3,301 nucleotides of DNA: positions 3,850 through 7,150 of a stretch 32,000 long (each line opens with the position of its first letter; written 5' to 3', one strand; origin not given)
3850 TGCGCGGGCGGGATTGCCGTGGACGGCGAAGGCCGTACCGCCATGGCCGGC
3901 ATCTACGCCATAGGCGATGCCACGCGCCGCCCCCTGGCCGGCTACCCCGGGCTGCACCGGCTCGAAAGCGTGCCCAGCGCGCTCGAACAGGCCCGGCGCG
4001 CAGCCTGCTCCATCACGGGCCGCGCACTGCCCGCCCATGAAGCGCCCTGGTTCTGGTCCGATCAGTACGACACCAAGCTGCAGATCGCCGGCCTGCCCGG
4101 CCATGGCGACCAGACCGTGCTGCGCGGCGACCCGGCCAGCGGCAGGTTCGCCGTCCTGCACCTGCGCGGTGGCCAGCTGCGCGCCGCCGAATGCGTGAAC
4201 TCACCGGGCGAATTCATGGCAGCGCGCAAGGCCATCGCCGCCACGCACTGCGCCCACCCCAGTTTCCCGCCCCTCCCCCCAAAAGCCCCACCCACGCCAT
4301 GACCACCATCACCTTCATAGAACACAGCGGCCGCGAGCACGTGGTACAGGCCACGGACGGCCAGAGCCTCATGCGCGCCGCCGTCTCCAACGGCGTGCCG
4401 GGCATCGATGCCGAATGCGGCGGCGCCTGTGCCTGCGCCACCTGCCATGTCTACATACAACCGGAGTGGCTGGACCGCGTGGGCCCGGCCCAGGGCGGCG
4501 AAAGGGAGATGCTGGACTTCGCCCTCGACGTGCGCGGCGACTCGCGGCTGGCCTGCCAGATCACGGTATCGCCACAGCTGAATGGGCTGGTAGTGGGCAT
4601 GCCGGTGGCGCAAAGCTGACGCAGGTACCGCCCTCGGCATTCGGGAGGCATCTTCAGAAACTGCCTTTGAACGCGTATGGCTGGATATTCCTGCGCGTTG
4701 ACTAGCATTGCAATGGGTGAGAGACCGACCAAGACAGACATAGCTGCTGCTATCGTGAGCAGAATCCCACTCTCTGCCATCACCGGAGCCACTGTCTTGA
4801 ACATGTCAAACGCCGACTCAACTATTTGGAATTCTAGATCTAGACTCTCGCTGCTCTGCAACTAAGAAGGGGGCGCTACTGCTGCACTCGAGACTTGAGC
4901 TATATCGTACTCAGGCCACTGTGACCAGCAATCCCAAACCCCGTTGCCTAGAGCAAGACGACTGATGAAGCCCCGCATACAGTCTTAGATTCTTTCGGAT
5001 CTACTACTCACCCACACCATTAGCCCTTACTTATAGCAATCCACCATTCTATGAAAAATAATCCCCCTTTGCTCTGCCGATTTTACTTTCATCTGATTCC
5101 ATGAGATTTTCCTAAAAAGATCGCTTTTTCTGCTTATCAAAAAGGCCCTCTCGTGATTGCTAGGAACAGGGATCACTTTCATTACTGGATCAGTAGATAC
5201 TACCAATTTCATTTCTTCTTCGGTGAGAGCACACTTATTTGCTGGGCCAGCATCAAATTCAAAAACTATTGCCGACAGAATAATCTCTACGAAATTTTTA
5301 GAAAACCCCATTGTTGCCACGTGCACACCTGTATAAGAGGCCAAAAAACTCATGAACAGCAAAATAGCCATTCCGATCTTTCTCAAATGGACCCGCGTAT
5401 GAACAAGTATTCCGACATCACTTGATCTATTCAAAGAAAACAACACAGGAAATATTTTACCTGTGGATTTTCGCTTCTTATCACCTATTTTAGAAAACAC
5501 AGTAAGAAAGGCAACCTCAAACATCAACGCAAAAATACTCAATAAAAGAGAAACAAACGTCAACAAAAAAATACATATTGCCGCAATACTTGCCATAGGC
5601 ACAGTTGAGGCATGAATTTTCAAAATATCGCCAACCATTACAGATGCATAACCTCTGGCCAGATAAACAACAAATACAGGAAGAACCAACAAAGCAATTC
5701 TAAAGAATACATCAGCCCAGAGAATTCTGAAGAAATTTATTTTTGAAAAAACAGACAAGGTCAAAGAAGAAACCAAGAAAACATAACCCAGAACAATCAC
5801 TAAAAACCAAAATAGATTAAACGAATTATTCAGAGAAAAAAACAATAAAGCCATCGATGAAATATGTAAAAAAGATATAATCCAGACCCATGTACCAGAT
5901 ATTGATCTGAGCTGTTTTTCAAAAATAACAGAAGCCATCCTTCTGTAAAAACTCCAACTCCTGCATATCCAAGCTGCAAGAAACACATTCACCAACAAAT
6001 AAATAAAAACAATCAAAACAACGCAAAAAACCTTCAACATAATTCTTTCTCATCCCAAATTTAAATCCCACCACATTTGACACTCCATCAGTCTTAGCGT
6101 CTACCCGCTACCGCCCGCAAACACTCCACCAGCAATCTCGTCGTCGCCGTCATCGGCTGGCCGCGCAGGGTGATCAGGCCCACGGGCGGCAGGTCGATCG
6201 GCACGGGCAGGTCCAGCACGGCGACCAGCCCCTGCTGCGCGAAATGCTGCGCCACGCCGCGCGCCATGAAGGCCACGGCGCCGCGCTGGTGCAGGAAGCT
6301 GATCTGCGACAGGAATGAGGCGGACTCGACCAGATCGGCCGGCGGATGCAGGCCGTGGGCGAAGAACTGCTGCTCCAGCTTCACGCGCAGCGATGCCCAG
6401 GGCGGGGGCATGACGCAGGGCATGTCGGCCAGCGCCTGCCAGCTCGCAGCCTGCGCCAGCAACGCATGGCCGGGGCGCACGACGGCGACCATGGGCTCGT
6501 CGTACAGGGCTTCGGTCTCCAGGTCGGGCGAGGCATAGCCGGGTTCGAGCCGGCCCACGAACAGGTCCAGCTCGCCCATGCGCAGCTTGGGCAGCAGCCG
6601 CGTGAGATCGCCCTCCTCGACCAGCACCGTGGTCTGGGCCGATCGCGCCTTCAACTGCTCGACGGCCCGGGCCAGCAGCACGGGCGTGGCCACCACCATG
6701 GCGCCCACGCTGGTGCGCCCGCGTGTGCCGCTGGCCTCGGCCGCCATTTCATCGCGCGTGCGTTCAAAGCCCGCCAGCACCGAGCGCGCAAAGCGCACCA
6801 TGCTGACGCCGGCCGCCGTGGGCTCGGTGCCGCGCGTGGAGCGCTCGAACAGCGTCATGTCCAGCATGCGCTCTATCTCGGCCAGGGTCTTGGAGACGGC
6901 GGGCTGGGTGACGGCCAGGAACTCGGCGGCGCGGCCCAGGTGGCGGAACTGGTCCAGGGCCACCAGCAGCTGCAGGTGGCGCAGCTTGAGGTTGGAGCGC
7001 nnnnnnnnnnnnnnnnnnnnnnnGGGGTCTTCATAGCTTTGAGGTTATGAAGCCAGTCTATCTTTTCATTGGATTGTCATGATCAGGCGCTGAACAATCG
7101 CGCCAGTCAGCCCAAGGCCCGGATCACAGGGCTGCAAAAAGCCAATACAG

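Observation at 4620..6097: Low-GC single-gene islet bracketed by a perfect 9-bp direct repeat, with no mobility gene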

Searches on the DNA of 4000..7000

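Call 60: search_rna_families(source=window, start=4000, end=7000, threshold=evalue, max_evalue=1)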
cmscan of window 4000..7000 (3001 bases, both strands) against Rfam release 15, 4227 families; matches with E-value up to 1: 0.
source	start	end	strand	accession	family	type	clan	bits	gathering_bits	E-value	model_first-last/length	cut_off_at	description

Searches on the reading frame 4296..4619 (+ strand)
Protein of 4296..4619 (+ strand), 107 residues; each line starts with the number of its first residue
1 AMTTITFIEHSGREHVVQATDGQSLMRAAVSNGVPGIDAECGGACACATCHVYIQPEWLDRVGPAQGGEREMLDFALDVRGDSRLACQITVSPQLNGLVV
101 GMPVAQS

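Call 4: search_protein_families(library=pfam, proteins=[window:4296-4619:+], max_evalue=1)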
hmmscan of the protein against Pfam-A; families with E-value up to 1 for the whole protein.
window:4296-4619:+ (107 aa): 1 family
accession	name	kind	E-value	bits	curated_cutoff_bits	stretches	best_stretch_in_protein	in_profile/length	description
PF00111.32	Fer2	-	4.1e-10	39.9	21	1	9-91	2-76/77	2Fe-2S iron-sulfur cluster binding domain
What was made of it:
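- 4299..4619 (+): 2Fe-2S ferredoxin (106 aa), the last gene of a Rieske-oxygenase cluster and the left flank of the hotspot. Pfam Fer2 (call 4).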

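Call 94: find_encoding_contigs(protein=window:4299-4619:+, flank=4000, max_places=10)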
Protein window:4299-4619:+ (106 aa): 22 contigs read that carry it; 10 places shown.
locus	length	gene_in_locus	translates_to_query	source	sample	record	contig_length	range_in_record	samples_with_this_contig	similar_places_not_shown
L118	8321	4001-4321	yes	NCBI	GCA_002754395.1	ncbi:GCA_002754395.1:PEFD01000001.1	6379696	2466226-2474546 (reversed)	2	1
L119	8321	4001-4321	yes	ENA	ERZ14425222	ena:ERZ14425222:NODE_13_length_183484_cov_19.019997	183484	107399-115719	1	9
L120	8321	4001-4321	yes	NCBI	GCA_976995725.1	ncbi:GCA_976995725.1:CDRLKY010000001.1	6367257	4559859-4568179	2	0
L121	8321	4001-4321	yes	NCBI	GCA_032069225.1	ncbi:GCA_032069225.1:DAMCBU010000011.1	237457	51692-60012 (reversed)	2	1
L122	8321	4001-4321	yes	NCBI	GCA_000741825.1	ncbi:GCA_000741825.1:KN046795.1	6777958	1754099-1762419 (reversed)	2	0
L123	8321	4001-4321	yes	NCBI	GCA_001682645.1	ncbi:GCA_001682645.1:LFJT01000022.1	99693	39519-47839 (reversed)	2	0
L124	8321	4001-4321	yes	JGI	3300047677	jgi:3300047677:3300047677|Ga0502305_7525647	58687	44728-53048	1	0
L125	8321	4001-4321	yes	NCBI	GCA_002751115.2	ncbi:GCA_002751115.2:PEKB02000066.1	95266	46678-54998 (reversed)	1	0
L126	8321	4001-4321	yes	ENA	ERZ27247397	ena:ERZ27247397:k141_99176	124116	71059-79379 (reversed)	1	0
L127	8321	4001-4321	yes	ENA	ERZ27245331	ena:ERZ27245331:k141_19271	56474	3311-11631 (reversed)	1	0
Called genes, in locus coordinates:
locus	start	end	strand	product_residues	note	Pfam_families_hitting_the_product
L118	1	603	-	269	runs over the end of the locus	PF00440:TetR_N, PF14514:TetR_C_9 (weak), PF17938:TetR_C_29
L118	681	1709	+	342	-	PF00355:Rieske, PF19112:VanA_C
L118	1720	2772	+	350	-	-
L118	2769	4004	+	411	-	PF01266:DAO (faint), PF07992:Pyr_redox_2, PF13450:NAD_binding_8 (faint), PF13738:Pyr_redox_3, PF00070:Pyr_redox, PF14759:Reductase_C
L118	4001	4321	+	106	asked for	PF00111:Fer2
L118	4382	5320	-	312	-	PF00126:HTH_1, PF03466:LysR_substrate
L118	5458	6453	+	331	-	PF03401:TctC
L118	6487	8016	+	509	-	PF08666:SAF (weak), PF04295:GD_AH_second, PF20629:GD_AH_C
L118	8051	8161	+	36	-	-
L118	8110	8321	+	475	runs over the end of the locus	PF00171:Aldedh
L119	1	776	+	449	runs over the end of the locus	PF07992:Pyr_redox_2, PF13738:Pyr_redox_3, PF00070:Pyr_redox, PF02852:Pyr_redox_dim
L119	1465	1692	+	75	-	-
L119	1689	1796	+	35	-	-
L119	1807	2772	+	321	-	-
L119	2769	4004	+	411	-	PF01266:DAO (faint), PF07992:Pyr_redox_2, PF13450:NAD_binding_8 (faint), PF13738:Pyr_redox_3 (weak), PF00070:Pyr_redox, PF14759:Reductase_C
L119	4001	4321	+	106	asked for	PF00111:Fer2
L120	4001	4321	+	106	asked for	PF00111:Fer2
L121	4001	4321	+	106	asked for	PF00111:Fer2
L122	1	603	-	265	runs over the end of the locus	PF00440:TetR_N, PF14514:TetR_C_9 (weak), PF17938:TetR_C_29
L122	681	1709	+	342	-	PF00355:Rieske, PF19298:KshA_C (faint), PF19112:VanA_C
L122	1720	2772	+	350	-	-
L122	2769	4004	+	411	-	PF01266:DAO (faint), PF07992:Pyr_redox_2, PF13450:NAD_binding_8 (faint), PF13738:Pyr_redox_3, PF00070:Pyr_redox, PF14759:Reductase_C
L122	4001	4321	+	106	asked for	PF00111:Fer2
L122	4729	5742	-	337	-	-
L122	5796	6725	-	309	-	PF00126:HTH_1, PF03466:LysR_substrate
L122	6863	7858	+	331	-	PF03401:TctC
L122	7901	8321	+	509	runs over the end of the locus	PF08666:SAF, PF04295:GD_AH_second, PF20629:GD_AH_C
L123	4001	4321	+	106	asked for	PF00111:Fer2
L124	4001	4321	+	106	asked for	PF00111:Fer2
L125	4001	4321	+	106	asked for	PF00111:Fer2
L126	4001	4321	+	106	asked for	PF00111:Fer2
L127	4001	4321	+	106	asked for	PF00111:Fer2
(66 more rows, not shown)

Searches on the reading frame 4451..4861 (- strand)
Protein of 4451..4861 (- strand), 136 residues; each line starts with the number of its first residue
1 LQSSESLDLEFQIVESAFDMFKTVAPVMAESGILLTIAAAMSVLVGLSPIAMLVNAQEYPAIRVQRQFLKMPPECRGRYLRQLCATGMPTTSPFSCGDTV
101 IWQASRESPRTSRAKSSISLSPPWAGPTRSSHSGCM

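Call 4: search_protein_families(library=pfam, proteins=[window:4451-4861:-], max_evalue=1)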
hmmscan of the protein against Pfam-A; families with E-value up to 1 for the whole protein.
window:4451-4861:- (136 aa): 1 family
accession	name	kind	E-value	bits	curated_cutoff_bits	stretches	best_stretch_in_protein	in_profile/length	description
PF06638.16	Strabismus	-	0.16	11.1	25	1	32-80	88-132/503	Strabismus protein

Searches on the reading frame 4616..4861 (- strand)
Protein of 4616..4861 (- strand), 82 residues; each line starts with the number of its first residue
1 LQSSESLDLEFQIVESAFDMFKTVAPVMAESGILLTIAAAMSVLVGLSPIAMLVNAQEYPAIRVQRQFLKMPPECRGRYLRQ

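Call 85: find_homologous_proteins(query=window:4616-4861:-, max_evalue=1)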
Query seq(82 aa): no candidate shares three 5-residue words with the query. No homologue found.
